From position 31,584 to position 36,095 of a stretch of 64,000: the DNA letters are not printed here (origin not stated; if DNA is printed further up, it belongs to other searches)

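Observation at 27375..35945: Complete ABC-transporter-dependent O-polysaccharide machine: Wzm, Wzt with a glycan-binding domain, a WbdD-like kinase-methyltransferase terminator, and a 1400-aa GT4-GT2-GT4-MTase polymerase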

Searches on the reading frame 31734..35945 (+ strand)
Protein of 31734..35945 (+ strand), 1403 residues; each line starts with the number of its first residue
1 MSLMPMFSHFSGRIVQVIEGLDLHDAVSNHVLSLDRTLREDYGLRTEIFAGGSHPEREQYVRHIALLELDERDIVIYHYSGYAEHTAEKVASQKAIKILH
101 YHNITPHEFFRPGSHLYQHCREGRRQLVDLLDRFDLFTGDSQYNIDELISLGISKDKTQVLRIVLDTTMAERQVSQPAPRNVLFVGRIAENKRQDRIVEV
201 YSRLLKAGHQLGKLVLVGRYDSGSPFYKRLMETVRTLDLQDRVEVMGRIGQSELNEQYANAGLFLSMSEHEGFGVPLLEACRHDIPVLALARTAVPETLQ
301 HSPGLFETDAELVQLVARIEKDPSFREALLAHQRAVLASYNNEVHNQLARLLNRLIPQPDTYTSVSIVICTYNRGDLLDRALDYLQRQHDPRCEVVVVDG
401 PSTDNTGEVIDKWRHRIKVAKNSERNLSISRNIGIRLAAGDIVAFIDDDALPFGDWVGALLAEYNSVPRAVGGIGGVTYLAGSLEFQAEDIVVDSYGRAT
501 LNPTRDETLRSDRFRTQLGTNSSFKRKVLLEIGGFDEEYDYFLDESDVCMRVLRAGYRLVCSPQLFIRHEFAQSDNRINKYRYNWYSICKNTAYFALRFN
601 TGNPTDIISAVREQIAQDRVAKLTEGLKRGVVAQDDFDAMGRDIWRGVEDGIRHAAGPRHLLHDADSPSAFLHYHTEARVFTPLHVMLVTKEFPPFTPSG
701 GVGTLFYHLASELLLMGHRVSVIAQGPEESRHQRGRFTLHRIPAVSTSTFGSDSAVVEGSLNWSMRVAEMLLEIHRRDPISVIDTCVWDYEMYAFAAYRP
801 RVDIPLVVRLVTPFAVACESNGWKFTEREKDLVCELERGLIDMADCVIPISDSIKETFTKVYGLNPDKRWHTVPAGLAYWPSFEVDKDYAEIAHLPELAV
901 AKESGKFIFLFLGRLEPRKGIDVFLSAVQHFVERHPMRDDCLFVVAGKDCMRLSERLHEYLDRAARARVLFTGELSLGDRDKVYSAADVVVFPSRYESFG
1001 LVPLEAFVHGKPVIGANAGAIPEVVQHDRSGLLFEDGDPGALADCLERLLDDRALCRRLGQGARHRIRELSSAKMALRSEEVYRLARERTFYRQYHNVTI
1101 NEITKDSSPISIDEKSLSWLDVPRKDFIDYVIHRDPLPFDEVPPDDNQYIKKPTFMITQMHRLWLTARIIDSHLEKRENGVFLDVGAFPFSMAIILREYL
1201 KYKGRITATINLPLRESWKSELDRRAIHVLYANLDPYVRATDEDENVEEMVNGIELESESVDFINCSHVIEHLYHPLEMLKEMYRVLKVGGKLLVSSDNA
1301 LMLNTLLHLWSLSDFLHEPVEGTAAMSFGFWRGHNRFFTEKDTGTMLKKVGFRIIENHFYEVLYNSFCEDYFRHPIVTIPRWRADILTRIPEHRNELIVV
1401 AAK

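Call 4: search_protein_families(library=pfam, proteins=[window:31734-35945:+], max_evalue=0.01)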
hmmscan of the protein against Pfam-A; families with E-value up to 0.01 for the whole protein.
window:31734-35945:+ (1403 aa): 17 families
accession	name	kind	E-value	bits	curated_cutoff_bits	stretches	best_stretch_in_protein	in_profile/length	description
PF00534.26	Glycos_transf_1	-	1.8e-59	200.5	26.4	2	902-1065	11-171/172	Glycosyl transferases group 1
PF13692.12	Glyco_trans_1_4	-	8.6e-52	175.6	27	2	907-1052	2-142/142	Glycosyl transferases group 1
PF00535.33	Glycos_transf_2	-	2.9e-26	92.8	23.3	1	366-528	1-163/168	Glycosyl transferase family 2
PF20706.3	GT4-conflict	-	6e-25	88.5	26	2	835-1014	138-309/385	Family 4 Glycosyltransferase in conflict systems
PF13439.12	Glyco_transf_4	-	2.8e-15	57.2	28.5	1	700-876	2-165/170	Glycosyltransferase Family 4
PF13641.12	Glyco_tranf_2_3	-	5.5e-13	49.9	27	1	365-574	3-216/230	Glycosyltransferase like family 2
PF13579.12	Glyco_trans_4_4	-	6.6e-12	46.5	29.7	1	700-876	1-158/158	Glycosyl transferase 4-like domain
PF13489.12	Methyltransf_23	-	2.3e-10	40.9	27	1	1230-1356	46-163/164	Methyltransferase domain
PF08241.18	Methyltransf_11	-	2.8e-09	37.9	21.2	1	1227-1294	19-94/95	Methyltransferase domain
PF13524.12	Glyco_trans_1_2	-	2.8e-09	37.5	25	2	230-342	27-135/144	Glycosyl transferase-like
PF10111.15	Glyco_tranf_2_2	-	4e-09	36.8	27.3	1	366-567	1-215/276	Glycosyltransferase like family 2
PF01209.24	Ubie_methyltran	-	1.4e-05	25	20.1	1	1153-1298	24-154/233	ubiE/COQ5 methyltransferase family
PF08242.18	Methyltransf_12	-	4.2e-05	24.6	30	1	1253-1293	64-98/98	Methyltransferase domain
PF13847.12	Methyltransf_31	-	0.00012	22.2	27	1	1254-1302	66-114/145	Methyltransferase domain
PF08323.17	Glyco_transf_5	-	0.00039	20.7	22.7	1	685-733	1-49/239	Starch synthase catalytic domain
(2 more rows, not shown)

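Call 7: search_solved_structures(query=window:31734-35945:+, max_evalue=0.0001, show_alignments=0)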
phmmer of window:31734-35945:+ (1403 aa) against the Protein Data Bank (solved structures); distinct sequences matched with E-value up to 0.0001: 80 (the best 60 are shown).
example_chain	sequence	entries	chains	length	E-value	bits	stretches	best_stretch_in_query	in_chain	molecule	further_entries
3c4q_A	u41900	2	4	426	3.8e-23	84.1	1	799-1084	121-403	Predicted glycosyltransferases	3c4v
3c48_A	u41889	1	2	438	4e-23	84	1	698-1084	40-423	Predicted glycosyltransferases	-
6kih_A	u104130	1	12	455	3.1e-20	74.4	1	835-1085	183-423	Tll1590 protein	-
6tvp_A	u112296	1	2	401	1e-18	69.4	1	673-1085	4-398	Alpha-maltose-1-phosphate synthase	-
2jjm_A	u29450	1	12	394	2.1e-17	65.1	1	968-1083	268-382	GLYCOSYL TRANSFERASE, GROUP 1 FAMILY PROTEIN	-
3mbo_A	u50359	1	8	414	2.6e-17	64.8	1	968-1083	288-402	Glycosyltransferase, group 1 family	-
2bis_A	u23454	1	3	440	2.1e-14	55.1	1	908-1091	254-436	GLGA GLYCOGEN SYNTHASE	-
3fro_A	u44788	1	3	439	2.1e-14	55.1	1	908-1091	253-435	GlgA glycogen synthase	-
6kp6_A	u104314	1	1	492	2.9e-14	54.7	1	907-1084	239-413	Muscarinic acetylcholine receptor M4,GlgA glycogen synthase,Muscarinic acetylcholine recep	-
9m88_C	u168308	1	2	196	5.1e-14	53.8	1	908-1051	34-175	Glycogen synthase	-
2bfw_A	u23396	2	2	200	5.5e-14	53.7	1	907-1051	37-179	GLGA GLYCOGEN SYNTHASE | PGS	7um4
3l01_A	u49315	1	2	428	8e-14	53.2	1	908-1079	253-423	GlgA glycogen synthase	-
4zj8_A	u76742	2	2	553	1.7e-13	52.1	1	907-1073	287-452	human OX1R fusion protein to P.abysii glycogen synthase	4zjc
6v9s_A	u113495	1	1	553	1.7e-13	52.1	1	907-1073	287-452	Orexin receptor type 1,GlgA glycogen synthase chimera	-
5u09_A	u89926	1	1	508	1.7e-13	52.1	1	908-1071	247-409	Cannabinoid receptor 1,GlgA glycogen synthase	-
7w41_A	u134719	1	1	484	2.4e-13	51.6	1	908-1065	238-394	Gastrin-releasing peptide receptor,GlgA glycogen synthase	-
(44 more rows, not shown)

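Call 8: search_protein_families(library=ncbifam, proteins=[window:31734-35945:+], max_evalue=0.00001)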
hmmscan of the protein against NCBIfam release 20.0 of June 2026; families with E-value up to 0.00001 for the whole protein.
window:31734-35945:+ (1403 aa): 50 families (the best 25 are shown)
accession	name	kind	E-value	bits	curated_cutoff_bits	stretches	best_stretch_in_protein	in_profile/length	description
NF041876.1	EPS_EpsE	equivalog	1.7e-37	129.6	400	2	899-1069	207-378/389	exopolysaccharide biosynthesis GT4 family glycosyltransferase EpsE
TIGR03449.1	mycothiol_MshA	equivalog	6.5e-37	127.4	462.5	1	801-1086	123-403/406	D-inositol-3-phosphate glycosyltransferase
TIGR03999.1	thiol_BshA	equivalog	5.1e-35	121.1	273.7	2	963-1084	251-371/375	N-acetyl-alpha-D-glucosaminyl L-malate synthase BshA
TIGR02149.1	glgA_Coryne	subfamily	1.3e-31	110.1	302.4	1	685-1084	2-388/391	glycogen synthase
TIGR04157.1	glyco_rSAM_CFB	subfamily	1.2e-29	103.6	400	2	834-1065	160-387/406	TIGR04157 family glycosyltransferase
TIGR03088.1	stp2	hypoth_equivalog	1.2e-25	90.3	409.05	1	902-1084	190-371/374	TIGR03088 family PEP-CTERM/XrtA system glycosyltransferase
TIGR04047.1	MSMEG_0565_glyc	hypoth_equivalog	2.9e-24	85.8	259.85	2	841-1083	136-371/373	MSMEG_0565 family glycosyltransferase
TIGR02095.1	glgA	subfamily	4.2e-24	85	328.45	1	898-1084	286-475/477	glycogen/starch synthase, ADP-glucose type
NF038295.1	EPS_HpsP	equivalog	1.2e-23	83.7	550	2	903-1069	204-369/388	hormogonium polysaccharide biosynthesis glycosyltransferase HpsP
TIGR03965.1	mycofact_glyco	equivalog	5.9e-22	78.2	280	1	358-570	69-281/467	mycofactocin biosynthesis glycosyltransferase MftF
NF041875.1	EPS_EpsD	equivalog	9e-22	77.9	370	1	365-570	1-207/325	exopolysaccharide biosynthesis glycosyltransferase EpsD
NF041394.1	GtaseAglG_Halo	equivalog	1.3e-21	77.2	440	1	364-552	2-197/304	glucosyl-dolichyl phosphate glucuronosyltransferase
NF038229.1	Glyco4_Geo_Pelo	equivalog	2.6e-21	76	400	2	899-1074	154-323/338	GPMC system family 4 glycosyltransferase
NF053787.1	GlcN_PG_synth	equivalog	1.5e-20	73.4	480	2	982-1069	257-341/361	N-acetylglucosaminyl phosphatidylglycerol synthase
NF038255.1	exopoly_VpsD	equivalog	1.9e-19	69.8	300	2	187-289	211-311/381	VpsD family glycosyltransferase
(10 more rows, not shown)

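Call 13: find_homologous_proteins(query=window:31734-35945:+, max_evalue=1e-10)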
Query window:31734-35945:+ (1403 aa): 690 proteins with E <= 1e-10 among 8000 candidates; the best 120 are listed.
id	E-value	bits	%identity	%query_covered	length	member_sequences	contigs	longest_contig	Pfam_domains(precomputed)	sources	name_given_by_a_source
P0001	0.0e+0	3241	100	100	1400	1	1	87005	PF13489.13,PF10111.15,PF13579.13,PF13524.13,PF13439.13,PF00535.33,PF08241.19,PF13692.13,PF13641.13,PF00534.27,PF01209.25,PF20706.4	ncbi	ncbi:MAG: glycosyltransferase [Nitrospirota bacterium]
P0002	0.0e+0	1716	68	77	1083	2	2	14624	PF10111.15,PF13641.13,PF00534.27,PF13579.13,PF13524.13,PF13439.13,PF00535.33,PF20706.4,PF13692.13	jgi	jgi:glycosyltransferase involved in cell wall biosynthesis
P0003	0.0e+0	1685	67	77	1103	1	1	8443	PF10111.15,PF13641.13,PF00534.27,PF13579.13,PF13524.13,PF13439.13,PF00535.33,PF20706.4,PF13692.13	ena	-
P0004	0.0e+0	1661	66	77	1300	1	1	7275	PF10111.15,PF13641.13,PF00534.27,PF13579.13,PF13524.13,PF13439.13,PF13578.13,PF00535.33,PF20706.4,PF13692.13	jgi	jgi:glycosyltransferase involved in cell wall biosynthesis/predicted O-methyltransferase YrrM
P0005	0.0e+0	1642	66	77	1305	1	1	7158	PF10111.15,PF13641.13,PF00534.27,PF13579.13,PF13524.13,PF13439.13,PF04989.19,PF13578.13,PF00535.33,PF20706.4,PF13692.13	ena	-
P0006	0.0e+0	1641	66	77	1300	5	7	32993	PF10111.15,PF13641.13,PF00534.27,PF13579.13,PF08323.18,PF13524.13,PF13439.13,PF13578.13,PF00535.33,PF20706.4,PF13692.13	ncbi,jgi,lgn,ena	-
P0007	0.0e+0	1608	64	77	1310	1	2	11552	PF10111.15,PF13641.13,PF00534.27,PF13579.13,PF13524.13,PF13439.13,PF13578.13,PF00535.33,PF20706.4,PF13692.13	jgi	jgi:glycosyltransferase involved in cell wall biosynthesis/predicted O-methyltransferase YrrM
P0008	0.0e+0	1596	64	77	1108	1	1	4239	PF10111.15,PF13641.13,PF00534.27,PF13579.13,PF13524.13,PF13439.13,PF00535.33,PF20706.4,PF13692.13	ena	-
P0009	0.0e+0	1577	63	77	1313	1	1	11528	PF10111.15,PF13641.13,PF00534.27,PF13579.13,PF13524.13,PF13439.13,PF13578.13,PF00535.33,PF20706.4,PF13692.13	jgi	jgi:glycosyltransferase involved in cell wall biosynthesis/predicted O-methyltransferase YrrM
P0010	0.0e+0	1490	61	77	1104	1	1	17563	PF10111.15,PF13641.13,PF00534.27,PF13579.13,PF13524.13,PF13439.13,PF00535.33,PF20706.4,PF13692.13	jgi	jgi:glycosyltransferase involved in cell wall biosynthesis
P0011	0.0e+0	1266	67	58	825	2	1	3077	PF10111.15,PF13641.13,PF00534.27,PF13579.13,PF13439.13,PF00535.33,PF20706.4,PF13692.13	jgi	jgi:hypothetical protein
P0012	0.0e+0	1261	67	58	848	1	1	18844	PF10111.15,PF13641.13,PF00534.27,PF13579.13,PF13439.13,PF00535.33,PF20706.4,PF13692.13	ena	-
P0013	0.0e+0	1234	52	77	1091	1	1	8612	PF10111.15,PF13641.13,PF00534.27,PF13579.13,PF08323.18,PF13524.13,PF13439.13,PF00535.33,PF20706.4,PF13692.13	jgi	-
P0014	0.0e+0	1212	50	77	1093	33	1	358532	PF10111.15,PF13641.13,PF00534.27,PF13579.13,PF08323.18,PF13439.13,PF00535.33,PF20706.4,PF13692.13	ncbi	ncbi:glycosyltransferase [Serratia fonticola]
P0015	0.0e+0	1176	49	77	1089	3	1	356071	PF10111.15,PF13641.13,PF00534.27,PF13579.13,PF08323.18,PF13439.13,PF00535.33,PF20706.4,PF13692.13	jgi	jgi:glycosyltransferase involved in cell wall biosynthesis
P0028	0.0e+0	1067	45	77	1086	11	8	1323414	PF10111.15,PF13641.13,PF00534.27,PF13439.13,PF00535.33,PF20706.4,PF13692.13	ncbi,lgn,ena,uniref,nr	ncbi:TPA: glycosyltransferase [Citrobacter braakii]|uniref:glycosyltransferase n=1 Tax=Citrobacter s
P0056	9.7e-272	923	43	77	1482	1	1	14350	PF13489.13,PF10111.15,PF13579.13,PF13524.13,PF13439.13,PF00535.33,PF08241.19,PF13692.13,PF13847.13,PF13641.13,PF00534.27,PF13649.13,PF08242.19,PF20706.4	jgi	-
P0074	1.6e-268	912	42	77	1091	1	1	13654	PF10111.15,PF13641.13,PF00534.27,PF13579.13,PF08323.18,PF13439.13,PF00535.33,PF20706.4,PF13692.13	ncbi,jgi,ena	jgi:glycosyltransferase involved in cell wall biosynthesis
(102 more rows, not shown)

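Call 14: find_encoding_contigs(protein=P0001, flank=10000, max_places=2)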
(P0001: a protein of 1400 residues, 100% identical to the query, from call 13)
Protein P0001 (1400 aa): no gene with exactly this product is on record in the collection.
